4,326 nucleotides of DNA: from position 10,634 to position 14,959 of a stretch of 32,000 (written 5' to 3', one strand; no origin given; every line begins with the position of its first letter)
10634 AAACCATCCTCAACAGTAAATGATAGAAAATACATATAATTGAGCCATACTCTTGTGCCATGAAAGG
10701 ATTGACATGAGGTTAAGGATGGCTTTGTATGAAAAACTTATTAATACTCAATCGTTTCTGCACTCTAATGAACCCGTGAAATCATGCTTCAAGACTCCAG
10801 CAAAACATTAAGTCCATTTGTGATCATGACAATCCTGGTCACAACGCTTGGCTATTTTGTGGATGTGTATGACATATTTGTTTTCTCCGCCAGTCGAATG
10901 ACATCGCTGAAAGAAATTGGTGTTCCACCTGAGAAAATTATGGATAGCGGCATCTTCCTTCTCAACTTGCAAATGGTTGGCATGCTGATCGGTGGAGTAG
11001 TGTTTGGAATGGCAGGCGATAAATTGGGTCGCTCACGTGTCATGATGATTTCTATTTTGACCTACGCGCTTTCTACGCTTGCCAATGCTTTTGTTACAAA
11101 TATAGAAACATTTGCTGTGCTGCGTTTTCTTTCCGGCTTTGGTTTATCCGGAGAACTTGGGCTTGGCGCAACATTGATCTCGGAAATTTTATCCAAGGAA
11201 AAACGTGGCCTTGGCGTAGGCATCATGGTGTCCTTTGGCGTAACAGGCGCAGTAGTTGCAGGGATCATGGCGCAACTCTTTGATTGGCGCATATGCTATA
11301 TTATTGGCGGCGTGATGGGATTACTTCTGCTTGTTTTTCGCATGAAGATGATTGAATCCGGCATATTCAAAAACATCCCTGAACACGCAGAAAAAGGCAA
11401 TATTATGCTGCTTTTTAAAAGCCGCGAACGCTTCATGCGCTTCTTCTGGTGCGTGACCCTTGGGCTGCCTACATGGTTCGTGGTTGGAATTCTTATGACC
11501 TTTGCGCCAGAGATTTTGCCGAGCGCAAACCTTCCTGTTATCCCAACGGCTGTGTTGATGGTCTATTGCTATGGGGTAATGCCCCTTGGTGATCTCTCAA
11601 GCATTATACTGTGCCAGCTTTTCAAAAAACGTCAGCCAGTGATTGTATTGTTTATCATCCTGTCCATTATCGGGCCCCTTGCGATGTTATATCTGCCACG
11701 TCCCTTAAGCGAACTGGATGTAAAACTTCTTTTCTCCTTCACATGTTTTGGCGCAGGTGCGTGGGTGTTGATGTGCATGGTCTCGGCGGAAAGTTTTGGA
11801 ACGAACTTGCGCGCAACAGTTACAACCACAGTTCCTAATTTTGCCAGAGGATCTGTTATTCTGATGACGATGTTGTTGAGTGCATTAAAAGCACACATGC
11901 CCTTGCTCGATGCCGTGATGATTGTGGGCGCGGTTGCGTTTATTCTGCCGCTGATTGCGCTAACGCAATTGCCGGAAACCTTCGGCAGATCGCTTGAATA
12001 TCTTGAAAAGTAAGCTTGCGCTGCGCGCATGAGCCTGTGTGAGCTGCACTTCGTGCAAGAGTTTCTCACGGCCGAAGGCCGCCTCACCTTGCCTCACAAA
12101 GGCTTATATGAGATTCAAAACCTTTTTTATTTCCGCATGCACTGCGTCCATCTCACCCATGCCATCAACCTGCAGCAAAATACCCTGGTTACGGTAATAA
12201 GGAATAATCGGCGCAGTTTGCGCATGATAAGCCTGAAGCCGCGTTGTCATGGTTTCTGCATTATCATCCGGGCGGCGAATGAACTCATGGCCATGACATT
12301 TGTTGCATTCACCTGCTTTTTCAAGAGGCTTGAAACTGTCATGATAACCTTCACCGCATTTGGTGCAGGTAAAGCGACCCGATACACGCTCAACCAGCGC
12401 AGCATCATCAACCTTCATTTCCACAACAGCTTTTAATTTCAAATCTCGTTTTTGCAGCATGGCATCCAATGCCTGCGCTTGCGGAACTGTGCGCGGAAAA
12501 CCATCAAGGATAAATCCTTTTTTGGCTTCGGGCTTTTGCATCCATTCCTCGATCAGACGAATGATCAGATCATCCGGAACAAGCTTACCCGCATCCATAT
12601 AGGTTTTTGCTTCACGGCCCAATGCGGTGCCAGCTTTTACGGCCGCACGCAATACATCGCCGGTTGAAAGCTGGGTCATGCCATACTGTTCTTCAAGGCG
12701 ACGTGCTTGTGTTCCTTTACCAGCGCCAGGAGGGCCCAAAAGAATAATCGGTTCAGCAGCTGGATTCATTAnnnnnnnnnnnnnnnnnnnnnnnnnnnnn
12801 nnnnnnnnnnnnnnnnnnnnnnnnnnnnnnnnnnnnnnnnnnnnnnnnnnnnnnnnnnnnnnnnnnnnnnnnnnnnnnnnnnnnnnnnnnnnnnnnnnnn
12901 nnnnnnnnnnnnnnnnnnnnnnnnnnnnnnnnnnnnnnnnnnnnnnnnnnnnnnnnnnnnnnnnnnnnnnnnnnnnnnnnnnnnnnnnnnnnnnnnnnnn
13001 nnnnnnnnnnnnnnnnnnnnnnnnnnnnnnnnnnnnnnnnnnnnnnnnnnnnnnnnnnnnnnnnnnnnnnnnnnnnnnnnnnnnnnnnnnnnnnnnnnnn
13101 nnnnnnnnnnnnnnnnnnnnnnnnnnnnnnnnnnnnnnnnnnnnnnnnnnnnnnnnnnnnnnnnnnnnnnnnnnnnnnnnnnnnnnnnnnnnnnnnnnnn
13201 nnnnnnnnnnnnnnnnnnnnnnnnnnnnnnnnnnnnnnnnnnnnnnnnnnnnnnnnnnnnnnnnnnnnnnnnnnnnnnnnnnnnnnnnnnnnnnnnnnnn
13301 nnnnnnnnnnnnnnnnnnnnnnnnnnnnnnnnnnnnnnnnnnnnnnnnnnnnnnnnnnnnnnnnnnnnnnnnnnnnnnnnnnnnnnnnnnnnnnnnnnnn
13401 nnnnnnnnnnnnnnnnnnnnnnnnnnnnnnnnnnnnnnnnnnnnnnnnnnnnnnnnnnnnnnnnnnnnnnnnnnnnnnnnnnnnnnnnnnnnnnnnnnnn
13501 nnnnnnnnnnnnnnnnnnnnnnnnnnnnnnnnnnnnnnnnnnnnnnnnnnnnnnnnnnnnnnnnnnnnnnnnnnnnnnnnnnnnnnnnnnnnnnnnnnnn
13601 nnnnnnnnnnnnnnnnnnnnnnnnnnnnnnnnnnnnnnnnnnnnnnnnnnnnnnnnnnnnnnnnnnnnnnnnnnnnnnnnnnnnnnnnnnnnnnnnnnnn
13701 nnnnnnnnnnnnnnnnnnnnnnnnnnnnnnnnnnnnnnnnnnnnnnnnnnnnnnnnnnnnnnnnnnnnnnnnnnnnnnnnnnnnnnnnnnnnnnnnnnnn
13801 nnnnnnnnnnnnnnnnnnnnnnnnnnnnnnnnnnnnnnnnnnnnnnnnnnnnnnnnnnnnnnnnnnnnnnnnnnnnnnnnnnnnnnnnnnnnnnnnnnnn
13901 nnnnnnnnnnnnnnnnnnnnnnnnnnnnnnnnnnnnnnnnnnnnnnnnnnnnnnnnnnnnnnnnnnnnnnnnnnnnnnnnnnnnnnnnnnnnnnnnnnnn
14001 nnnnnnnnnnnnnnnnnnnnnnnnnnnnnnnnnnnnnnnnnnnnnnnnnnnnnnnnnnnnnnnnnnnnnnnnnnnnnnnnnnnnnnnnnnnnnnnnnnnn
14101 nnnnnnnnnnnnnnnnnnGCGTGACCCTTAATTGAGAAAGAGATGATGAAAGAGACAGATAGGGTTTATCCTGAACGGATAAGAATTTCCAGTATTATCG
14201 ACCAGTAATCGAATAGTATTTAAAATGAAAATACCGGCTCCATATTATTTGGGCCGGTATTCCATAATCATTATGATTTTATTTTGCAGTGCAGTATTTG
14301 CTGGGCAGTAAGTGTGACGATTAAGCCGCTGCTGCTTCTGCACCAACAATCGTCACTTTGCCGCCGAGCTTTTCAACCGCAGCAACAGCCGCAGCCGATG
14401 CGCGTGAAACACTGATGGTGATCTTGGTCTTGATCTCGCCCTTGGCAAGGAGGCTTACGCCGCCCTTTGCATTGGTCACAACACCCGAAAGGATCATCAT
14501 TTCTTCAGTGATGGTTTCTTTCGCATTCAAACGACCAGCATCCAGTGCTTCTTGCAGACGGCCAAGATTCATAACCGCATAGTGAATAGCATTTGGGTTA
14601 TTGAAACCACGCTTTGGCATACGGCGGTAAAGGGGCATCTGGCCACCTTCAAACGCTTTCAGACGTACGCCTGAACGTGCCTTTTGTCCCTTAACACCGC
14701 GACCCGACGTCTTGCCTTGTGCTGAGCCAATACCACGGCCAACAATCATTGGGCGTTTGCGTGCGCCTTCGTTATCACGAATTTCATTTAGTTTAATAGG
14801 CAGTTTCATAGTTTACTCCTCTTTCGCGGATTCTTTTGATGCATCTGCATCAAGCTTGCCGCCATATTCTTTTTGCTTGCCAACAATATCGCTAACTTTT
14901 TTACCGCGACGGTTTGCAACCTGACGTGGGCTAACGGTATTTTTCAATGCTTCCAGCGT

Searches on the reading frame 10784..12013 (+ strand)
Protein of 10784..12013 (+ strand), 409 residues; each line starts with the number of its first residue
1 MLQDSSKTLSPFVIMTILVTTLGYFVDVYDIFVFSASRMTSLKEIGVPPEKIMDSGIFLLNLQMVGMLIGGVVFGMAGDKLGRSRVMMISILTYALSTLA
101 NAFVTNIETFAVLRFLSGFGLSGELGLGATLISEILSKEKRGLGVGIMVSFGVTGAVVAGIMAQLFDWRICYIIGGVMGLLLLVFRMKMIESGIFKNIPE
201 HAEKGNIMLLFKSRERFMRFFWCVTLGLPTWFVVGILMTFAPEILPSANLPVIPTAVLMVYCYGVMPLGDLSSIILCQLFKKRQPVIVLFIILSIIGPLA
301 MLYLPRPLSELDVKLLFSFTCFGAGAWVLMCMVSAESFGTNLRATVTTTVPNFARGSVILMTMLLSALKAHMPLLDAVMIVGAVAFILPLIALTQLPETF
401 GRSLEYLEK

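Call 3: search_protein_families(library=pfam, proteins=[window:10784-12013:+], max_evalue=0.1)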
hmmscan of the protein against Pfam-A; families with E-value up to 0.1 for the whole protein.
window:10784-12013:+ (409 aa): 2 families
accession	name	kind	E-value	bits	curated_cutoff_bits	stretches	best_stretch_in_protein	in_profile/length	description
PF07690.21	MFS_1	-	2.5e-27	96.1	33.4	1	54-348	36-333/347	Major Facilitator Superfamily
PF00083.30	Sugar_tr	-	4.4e-14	52.6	22.3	1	18-195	3-197/452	Sugar (and other) transporter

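Call 4: search_protein_families(library=ncbifam, proteins=[window:10784-12013:+], max_evalue=0.1)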
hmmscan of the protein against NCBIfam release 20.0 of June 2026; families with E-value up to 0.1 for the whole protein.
window:10784-12013:+ (409 aa): 33 families (the best 25 are shown)
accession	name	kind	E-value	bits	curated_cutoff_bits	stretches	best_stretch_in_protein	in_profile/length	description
TIGR00895.1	2A0115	subfamily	6.2e-32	111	418.55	2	6-192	8-195/398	aromatic acid/H+ symport family MFS transporter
TIGR00891.1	2A0112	subfamily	1.5e-21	77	552.9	1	20-198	17-197/405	sialate:H+ symport family MFS transporter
NF008586.0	PRK11551.1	equivalog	1.8e-20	73.3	410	1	61-378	57-381/406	3-(3-hydroxy-phenyl)propionate transporter MhpT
TIGR00898.1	2A0119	subfamily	8.1e-19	67.8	550.75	1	62-193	134-266/506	cation transport protein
TIGR00883.1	2A0106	subfamily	1.2e-16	60.9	443.45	1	24-354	2-363/400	metabolite/H+ symporter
NF053517.1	HbztTptrPcaK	equivalog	2.2e-16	59.8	770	1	7-188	11-192/437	4-hydroxybenzoate transporter PcaK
NF003024.0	PRK03893.1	subfamily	7.5e-16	58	604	1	17-292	23-283/497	sialate:H+ symport family MFS transporter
TIGR00880.1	2_A_01_02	superfamily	1.2e-14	54.6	131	1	65-186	9-134/141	multidrug resistance protein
TIGR00710.1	efflux_Bcr_CflA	subfamily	3.2e-13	49.9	200.9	1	60-226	46-217/385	Bcr/CflA family efflux MFS transporter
NF053813.1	MFS_TcaB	equivalog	3e-12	46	475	1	59-213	46-204/396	putative multidrug effflux MFS transporter TcaB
TIGR01299.1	synapt_SV2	subfamily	2.1e-11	42.5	637.3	1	25-164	177-312/742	synaptic vesicle protein SV2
NF008963.0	PRK12307.1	equivalog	2.4e-11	43.4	637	1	20-392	23-406/426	MFS transporter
TIGR00893.1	2A0114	subfamily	3.4e-11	42.7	395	1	64-193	39-172/399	D-galactonate transporter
NF008270.1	PRK11043.1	equivalog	1.6e-10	40.7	430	1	60-214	46-204/382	purine nucleoside transporter PunC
NF008314.0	PRK11102.1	equivalog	3.9e-10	39.5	303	1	41-191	36-186/396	Bcr/CflA family multidrug efflux MFS transporter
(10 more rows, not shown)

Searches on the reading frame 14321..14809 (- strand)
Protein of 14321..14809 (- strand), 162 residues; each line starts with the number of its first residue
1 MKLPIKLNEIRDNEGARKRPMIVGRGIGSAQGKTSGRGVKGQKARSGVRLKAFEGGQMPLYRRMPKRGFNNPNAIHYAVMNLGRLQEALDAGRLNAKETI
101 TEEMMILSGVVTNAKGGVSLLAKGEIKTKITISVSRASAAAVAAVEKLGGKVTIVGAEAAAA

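Call 80: search_protein_families(library=pfam, proteins=[window:14321-14809:-], max_evalue=0.001)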
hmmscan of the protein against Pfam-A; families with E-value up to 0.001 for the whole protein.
window:14321-14809:- (162 aa): 1 family
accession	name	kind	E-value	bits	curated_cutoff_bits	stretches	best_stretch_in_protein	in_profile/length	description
PF00828.25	Ribosomal_L27A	-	7.8e-18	65.1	21.5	1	80-153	2-72/72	Ribosomal proteins 50S-L15, 50S-L18e, 60S-L27A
